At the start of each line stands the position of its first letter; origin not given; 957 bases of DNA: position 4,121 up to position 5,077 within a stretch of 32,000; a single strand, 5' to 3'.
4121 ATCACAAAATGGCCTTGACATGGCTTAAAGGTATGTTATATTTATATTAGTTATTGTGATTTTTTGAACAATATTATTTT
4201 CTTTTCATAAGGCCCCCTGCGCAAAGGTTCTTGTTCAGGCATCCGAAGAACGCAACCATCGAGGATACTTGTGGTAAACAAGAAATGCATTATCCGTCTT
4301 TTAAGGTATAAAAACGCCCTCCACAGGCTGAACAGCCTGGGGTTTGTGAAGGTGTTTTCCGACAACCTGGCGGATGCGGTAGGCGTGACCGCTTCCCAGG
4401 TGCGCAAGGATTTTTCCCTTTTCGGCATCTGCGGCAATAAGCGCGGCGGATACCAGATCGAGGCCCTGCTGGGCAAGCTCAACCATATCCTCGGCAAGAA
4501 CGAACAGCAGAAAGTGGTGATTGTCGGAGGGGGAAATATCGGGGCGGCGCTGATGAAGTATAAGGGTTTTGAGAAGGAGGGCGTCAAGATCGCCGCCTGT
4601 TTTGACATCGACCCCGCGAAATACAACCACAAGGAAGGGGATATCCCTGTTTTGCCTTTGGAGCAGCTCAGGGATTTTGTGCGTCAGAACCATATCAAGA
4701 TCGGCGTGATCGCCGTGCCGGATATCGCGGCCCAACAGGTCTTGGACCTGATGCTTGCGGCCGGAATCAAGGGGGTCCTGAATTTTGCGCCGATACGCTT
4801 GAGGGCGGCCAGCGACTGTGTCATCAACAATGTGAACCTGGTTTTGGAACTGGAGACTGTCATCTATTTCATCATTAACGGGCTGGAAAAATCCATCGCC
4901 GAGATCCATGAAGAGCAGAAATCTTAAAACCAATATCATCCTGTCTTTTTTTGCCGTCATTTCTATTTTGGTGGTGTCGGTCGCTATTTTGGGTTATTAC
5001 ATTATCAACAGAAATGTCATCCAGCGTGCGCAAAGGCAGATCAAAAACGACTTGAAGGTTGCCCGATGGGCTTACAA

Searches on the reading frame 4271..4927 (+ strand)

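Call 79: search_protein_families(library=pfam, proteins=[window:4271-4927:+], max_evalue=0.001)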
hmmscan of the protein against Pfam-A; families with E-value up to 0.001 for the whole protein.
window:4271-4927:+ (218 aa): 2 families
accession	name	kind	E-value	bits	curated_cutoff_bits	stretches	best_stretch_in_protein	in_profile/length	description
PF02629.25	CoA_binding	-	4.1e-19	69.6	22.3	1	77-174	1-96/97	CoA binding domain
PF06971.19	Put_DNA-bind_N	-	1.1e-10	41.9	27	1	5-49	5-49/49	Putative DNA-binding protein N-terminus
